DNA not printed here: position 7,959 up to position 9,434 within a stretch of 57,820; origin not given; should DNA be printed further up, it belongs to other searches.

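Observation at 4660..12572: Same-strand block of exported proteins looks like an undescribed extracytoplasmic redox/copper module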

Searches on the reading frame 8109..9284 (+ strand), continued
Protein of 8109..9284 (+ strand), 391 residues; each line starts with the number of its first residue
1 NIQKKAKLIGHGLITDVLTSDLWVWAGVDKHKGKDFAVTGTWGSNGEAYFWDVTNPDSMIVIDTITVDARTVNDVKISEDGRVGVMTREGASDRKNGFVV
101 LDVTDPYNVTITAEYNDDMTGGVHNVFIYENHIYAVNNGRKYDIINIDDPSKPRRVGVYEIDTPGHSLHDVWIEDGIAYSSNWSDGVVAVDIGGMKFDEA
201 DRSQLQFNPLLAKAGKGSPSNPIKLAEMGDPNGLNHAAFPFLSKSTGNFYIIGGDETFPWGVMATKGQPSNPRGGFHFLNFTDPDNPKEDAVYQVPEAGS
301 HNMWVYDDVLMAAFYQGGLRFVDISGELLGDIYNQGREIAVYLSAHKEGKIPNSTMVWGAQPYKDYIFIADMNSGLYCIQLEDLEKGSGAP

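Call 80: search_solved_structures(query=A5, max_evalue=1e-10, show_alignments=5)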
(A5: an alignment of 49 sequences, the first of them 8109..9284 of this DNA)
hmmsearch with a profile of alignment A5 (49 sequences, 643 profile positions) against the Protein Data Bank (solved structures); distinct sequences matched with E-value up to 1e-10: 12.
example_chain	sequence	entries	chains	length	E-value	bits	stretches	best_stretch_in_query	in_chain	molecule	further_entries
9pt5_A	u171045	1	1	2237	9.1e-23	83.8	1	30-278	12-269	Teneurin-like protein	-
9ifo_A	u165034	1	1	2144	1.2e-21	80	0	30-205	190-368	Teneurin-Like Protein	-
9hcj_10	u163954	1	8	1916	7.9e-13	50.9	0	64-141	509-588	Nucleoporin 210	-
5hrm_A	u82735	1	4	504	1.1e-11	47.1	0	312-444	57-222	Haloalkylphosphorus hydrolase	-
5ioj_A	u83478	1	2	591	2.3e-11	46.1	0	312-443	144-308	Haloalkylphosphorus hydrolase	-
8gyr_B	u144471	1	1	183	3e-11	45.7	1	29-189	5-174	LigA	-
8gyr_A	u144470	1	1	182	3.2e-11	45.6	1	29-189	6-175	Leptospira Immunoglobulin-like protein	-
4uj6_A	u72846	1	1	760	3.2e-11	45.6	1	42-279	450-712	SURFACE LAYER PROTEIN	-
5ftx_A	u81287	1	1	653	3.7e-11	45.4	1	40-282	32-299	SURFACE LAYER PROTEIN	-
7x30_P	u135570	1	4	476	3.7e-11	45.4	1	27-200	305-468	Hoc-like protein ORF90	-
4uic_A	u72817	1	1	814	4.9e-11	45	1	41-282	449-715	SURFACE LAYER PROTEIN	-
4uid_A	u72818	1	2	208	5e-11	45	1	39-195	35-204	SURFACE LAYER PROTEIN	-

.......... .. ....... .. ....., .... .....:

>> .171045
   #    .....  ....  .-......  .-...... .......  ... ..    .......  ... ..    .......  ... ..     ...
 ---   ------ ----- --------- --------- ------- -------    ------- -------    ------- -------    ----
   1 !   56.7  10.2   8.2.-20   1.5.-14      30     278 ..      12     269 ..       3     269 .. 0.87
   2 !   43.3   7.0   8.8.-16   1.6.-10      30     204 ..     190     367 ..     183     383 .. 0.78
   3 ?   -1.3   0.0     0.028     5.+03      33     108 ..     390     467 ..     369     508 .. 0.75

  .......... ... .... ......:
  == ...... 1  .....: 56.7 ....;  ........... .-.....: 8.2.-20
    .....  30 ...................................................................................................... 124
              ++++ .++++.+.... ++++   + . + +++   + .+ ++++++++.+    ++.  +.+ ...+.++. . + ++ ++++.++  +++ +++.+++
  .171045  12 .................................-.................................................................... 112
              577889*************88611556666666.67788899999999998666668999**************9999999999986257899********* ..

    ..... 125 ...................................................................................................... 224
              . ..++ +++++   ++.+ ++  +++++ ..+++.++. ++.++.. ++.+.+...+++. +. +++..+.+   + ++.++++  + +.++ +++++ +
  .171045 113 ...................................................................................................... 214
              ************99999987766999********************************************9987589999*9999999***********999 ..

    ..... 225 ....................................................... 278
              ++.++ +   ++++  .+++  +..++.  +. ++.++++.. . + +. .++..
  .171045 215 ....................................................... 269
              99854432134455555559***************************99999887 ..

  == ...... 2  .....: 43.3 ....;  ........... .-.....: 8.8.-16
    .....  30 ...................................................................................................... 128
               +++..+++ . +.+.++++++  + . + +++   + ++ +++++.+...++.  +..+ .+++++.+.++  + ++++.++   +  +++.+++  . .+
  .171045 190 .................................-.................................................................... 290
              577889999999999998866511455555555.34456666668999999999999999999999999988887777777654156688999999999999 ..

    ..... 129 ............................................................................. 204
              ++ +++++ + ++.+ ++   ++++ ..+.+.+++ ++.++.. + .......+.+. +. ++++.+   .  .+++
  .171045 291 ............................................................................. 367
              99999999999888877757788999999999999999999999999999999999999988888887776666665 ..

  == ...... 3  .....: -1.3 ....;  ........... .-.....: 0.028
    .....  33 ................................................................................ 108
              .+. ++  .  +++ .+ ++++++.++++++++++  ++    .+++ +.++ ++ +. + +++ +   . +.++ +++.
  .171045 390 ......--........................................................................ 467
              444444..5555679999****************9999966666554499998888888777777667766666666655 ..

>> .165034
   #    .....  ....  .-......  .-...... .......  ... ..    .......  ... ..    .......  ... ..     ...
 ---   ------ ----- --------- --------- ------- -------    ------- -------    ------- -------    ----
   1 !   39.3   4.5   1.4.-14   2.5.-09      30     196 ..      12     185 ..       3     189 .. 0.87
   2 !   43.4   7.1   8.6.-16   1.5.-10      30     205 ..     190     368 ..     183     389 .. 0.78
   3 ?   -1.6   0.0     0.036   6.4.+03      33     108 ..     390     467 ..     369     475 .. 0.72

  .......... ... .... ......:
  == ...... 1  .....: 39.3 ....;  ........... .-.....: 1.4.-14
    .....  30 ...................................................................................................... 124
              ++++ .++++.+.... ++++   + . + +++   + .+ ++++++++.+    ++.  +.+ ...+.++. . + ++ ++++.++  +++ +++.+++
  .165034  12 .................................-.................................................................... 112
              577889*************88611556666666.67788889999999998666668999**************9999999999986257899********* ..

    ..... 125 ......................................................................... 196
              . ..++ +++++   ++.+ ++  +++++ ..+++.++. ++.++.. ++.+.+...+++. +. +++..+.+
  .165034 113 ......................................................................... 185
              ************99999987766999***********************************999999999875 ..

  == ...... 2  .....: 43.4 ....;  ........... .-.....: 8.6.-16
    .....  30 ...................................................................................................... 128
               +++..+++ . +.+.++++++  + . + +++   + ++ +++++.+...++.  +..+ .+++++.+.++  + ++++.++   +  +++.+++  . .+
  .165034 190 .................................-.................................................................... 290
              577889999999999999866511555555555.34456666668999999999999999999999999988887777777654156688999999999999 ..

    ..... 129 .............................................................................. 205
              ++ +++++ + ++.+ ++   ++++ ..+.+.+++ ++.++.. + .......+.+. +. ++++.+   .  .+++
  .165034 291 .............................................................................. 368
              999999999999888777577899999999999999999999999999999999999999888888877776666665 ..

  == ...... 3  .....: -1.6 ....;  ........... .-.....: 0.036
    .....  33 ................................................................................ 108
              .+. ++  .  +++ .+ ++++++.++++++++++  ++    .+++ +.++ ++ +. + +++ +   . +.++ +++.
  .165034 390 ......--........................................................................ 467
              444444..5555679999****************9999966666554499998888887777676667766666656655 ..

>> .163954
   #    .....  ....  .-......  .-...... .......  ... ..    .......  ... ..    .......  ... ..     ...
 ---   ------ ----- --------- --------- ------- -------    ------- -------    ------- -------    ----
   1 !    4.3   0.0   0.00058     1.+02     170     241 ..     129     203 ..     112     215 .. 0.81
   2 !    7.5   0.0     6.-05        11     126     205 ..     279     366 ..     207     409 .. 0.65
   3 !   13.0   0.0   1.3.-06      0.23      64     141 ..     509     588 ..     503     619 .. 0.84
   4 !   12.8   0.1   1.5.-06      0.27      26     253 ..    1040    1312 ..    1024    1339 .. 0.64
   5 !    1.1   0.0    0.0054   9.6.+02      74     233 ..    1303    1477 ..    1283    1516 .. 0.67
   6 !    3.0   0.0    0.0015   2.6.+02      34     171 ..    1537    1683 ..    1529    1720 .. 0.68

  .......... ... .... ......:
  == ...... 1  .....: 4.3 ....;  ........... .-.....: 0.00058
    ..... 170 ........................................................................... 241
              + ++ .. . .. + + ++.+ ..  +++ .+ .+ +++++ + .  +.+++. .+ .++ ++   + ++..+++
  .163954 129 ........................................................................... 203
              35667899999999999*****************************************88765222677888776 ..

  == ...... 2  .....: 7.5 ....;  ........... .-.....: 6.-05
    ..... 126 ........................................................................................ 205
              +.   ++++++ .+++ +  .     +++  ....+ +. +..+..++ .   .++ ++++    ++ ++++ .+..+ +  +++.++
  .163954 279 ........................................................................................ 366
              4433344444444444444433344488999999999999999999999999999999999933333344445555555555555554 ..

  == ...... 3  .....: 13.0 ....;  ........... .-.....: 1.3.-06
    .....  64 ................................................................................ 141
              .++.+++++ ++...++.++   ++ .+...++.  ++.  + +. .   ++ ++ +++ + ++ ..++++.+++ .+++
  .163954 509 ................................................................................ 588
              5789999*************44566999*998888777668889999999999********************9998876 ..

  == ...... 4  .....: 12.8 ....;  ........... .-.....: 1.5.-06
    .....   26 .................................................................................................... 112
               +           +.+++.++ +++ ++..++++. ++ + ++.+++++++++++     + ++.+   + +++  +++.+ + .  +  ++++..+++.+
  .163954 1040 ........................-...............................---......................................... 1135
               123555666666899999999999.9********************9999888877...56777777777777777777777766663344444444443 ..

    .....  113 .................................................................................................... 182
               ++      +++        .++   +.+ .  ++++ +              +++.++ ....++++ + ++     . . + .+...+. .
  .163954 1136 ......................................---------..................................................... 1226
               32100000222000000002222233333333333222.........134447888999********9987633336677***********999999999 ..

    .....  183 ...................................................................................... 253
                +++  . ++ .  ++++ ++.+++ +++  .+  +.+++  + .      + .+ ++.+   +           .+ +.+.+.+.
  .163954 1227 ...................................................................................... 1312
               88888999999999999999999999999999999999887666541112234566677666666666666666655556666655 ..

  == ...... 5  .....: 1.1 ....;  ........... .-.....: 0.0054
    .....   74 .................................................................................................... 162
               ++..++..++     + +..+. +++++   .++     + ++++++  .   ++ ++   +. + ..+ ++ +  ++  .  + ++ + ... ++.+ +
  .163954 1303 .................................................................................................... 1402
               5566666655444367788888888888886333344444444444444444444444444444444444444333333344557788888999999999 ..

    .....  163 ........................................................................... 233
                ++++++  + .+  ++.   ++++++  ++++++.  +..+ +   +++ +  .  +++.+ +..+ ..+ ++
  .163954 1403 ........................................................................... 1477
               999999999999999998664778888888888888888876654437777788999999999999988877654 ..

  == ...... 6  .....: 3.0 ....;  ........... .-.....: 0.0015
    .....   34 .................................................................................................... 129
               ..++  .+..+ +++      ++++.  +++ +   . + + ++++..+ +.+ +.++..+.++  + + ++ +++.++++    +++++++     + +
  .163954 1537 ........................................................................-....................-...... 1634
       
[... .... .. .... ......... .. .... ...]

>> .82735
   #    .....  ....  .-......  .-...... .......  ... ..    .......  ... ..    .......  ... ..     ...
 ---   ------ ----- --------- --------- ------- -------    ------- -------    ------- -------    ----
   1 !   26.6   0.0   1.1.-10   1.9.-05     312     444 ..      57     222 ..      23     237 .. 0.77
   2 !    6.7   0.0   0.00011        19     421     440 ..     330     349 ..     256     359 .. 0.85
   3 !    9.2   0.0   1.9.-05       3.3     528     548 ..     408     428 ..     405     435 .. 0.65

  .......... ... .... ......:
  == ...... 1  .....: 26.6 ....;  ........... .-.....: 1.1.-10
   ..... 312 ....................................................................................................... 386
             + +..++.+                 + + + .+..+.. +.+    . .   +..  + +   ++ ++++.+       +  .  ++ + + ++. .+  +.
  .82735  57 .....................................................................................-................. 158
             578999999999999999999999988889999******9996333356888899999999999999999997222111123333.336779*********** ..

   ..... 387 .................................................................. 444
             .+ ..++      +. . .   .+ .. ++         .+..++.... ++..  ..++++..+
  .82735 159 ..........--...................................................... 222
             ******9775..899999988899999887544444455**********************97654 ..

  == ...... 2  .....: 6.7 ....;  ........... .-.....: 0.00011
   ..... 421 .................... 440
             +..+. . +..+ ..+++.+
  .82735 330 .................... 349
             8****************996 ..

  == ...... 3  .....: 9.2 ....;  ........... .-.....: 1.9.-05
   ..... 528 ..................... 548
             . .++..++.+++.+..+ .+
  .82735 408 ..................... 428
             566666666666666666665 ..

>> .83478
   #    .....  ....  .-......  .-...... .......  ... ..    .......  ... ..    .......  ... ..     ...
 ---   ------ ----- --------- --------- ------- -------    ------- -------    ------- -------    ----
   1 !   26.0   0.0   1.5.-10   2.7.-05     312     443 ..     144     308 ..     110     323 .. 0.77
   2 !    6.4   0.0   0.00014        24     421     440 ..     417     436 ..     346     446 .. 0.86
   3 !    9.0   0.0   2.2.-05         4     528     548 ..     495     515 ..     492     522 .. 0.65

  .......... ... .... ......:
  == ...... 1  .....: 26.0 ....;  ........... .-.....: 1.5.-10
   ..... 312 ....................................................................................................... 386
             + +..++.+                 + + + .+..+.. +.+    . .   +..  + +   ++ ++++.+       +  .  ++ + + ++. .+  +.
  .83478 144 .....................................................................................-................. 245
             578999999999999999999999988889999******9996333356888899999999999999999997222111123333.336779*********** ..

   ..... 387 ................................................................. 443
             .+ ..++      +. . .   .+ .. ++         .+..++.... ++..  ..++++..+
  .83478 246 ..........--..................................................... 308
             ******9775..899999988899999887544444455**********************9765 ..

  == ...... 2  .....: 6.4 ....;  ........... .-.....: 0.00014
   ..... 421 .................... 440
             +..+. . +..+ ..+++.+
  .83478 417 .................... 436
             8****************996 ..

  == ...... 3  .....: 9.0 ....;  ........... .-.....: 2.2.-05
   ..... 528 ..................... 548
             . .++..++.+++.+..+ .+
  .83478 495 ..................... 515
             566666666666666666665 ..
